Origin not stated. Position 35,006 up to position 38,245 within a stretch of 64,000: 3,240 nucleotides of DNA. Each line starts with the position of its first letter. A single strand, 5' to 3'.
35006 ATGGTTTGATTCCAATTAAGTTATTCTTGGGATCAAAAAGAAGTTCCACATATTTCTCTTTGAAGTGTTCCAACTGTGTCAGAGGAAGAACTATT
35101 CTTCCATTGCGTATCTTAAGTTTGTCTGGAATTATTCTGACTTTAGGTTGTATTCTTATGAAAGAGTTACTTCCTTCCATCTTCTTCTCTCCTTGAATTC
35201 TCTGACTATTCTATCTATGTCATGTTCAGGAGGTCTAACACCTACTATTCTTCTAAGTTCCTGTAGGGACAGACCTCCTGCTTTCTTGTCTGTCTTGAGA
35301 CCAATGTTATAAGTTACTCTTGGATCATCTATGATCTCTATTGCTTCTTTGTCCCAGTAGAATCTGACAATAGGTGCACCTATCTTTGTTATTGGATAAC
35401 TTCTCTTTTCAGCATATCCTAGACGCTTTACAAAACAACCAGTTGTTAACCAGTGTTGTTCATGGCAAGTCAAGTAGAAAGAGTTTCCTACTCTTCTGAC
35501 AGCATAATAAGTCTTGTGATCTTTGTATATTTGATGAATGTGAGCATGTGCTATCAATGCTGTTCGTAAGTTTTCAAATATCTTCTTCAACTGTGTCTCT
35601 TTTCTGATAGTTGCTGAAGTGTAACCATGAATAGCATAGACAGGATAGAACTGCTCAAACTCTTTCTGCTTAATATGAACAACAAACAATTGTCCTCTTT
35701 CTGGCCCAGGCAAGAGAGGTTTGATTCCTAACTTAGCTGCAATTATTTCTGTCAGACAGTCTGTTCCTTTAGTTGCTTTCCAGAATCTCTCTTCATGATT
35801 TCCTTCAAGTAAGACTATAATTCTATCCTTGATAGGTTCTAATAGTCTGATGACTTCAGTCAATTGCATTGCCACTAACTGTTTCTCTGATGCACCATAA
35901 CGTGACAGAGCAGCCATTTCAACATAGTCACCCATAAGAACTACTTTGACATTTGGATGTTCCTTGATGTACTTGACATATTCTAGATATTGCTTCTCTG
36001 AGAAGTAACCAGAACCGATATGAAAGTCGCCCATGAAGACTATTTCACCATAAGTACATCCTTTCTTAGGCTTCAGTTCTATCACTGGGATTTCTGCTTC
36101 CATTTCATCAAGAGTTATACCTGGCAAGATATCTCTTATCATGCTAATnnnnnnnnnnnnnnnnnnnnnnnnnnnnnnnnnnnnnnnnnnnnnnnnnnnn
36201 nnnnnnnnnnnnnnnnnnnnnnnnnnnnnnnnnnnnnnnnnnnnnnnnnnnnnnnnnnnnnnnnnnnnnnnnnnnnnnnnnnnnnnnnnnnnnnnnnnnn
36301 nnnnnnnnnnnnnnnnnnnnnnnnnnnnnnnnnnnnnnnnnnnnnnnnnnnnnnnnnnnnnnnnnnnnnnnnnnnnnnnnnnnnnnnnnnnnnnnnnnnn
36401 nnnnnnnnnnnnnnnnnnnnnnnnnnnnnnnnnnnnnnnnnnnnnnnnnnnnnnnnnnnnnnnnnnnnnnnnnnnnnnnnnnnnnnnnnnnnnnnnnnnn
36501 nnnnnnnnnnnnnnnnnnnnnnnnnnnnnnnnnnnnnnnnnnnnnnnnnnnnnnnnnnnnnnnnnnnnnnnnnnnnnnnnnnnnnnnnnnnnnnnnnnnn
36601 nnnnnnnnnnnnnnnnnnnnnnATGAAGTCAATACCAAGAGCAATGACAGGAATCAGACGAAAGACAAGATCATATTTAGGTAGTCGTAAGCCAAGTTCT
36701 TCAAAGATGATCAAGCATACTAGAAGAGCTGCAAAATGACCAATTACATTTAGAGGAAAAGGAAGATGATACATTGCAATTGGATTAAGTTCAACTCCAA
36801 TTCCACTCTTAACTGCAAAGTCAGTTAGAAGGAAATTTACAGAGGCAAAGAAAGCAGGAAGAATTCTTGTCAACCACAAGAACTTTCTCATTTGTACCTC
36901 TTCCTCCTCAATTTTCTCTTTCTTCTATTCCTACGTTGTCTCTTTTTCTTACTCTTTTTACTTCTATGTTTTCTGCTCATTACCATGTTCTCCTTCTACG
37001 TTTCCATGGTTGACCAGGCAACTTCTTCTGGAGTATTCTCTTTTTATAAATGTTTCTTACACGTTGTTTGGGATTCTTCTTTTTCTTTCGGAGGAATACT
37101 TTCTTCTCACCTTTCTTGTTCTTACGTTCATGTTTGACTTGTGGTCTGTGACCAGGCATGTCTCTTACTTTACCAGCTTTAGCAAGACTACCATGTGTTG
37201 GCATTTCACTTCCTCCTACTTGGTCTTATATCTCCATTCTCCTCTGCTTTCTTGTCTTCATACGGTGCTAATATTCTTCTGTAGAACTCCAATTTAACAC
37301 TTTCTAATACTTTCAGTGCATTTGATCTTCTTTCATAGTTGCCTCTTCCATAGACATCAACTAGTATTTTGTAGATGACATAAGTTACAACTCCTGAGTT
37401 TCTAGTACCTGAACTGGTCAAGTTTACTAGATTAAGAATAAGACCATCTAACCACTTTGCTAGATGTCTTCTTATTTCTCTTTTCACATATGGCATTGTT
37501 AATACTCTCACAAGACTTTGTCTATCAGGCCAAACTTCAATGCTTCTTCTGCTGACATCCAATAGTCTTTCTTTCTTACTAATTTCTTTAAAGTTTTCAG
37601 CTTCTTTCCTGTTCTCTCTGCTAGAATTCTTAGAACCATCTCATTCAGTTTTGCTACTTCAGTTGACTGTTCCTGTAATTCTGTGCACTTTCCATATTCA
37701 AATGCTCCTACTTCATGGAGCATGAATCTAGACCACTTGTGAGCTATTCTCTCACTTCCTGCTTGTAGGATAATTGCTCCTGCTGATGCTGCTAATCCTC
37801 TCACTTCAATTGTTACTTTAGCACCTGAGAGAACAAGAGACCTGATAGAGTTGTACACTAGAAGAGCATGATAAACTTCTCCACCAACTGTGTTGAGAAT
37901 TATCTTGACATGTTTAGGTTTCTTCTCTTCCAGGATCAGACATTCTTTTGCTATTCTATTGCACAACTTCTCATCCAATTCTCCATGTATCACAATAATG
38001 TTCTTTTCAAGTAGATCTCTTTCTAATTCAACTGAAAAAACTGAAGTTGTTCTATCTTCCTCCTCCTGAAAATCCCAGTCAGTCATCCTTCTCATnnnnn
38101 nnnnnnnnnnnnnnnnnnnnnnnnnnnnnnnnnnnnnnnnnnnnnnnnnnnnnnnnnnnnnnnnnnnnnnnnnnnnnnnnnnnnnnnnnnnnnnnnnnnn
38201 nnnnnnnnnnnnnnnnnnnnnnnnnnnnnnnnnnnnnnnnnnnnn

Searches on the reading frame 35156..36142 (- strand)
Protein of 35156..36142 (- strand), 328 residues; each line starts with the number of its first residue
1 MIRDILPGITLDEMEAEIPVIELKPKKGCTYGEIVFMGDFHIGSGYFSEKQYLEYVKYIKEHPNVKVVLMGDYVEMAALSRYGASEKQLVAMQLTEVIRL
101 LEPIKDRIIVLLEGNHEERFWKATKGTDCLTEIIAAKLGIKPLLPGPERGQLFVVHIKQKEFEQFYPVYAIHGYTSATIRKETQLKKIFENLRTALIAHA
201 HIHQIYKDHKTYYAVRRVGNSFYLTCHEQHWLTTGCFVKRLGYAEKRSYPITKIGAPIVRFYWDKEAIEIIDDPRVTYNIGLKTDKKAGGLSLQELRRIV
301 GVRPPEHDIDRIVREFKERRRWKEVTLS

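Call 42: search_protein_families(library=phrogs, proteins=[window:35156-36142:-], max_evalue=0.001)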
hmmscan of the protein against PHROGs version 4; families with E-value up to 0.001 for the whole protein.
window:35156-36142:- (328 aa): 2 families
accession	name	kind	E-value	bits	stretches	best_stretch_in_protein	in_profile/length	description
phrog_7339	-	DNA, RNA and nucleotide metabolism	3e-27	96.6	1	33-269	31-257/263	DNA repair exonuclease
phrog_221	-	other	8e-10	39.5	1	33-135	113-222/367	metallo-phosphoesterase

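Call 43: search_protein_families(library=pfam, proteins=[window:35156-36142:-], max_evalue=0.001)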
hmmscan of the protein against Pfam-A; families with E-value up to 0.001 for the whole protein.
window:35156-36142:- (328 aa): 1 family
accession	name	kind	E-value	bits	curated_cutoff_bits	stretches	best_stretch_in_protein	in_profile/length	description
PF00149.33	Metallophos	-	2.6e-07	31.7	21.5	1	34-204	3-190/191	Calcineurin-like phosphoesterase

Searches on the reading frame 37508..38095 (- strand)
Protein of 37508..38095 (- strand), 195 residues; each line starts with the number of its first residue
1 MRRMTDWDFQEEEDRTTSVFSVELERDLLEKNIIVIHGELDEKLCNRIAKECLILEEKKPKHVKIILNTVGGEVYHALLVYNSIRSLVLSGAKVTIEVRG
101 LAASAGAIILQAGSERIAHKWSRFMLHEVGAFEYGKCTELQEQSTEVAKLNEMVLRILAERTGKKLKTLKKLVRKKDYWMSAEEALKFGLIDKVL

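Call 86: search_protein_families(library=phrogs, proteins=[window:37508-38095:-], max_evalue=0.0001)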
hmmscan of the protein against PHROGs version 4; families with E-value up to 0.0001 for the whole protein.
window:37508-38095:- (195 aa): 10 families
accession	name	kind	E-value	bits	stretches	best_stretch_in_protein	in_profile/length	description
phrog_94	-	head and packaging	1.2e-34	121.8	1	55-195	112-250/622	head maturation protease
phrog_2976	-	head and packaging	4.7e-31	109.9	1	19-194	8-181/394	head maturation protease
phrog_133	-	head and packaging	7e-23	82.1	1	61-194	49-178/668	head maturation protease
phrog_1684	-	head and packaging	2.3e-21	77.5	1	58-195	70-203/284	head maturation protease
phrog_3348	-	unknown function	1.4e-18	68.3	1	61-194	68-197/386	-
phrog_1827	-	other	3.3e-13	50.5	1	62-185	54-173/202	ATP-dependent protease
phrog_53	-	head and packaging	5.3e-13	50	1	62-194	119-278/583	head maturation protease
phrog_5410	-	other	3e-11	44.1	1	50-149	45-141/323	ATP-dependent protease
phrog_23753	-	head and packaging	5.2e-07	30.6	1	61-194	42-171/298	head maturation protease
phrog_33547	-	unknown function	6.3e-05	23.1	1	61-191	30-155/357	-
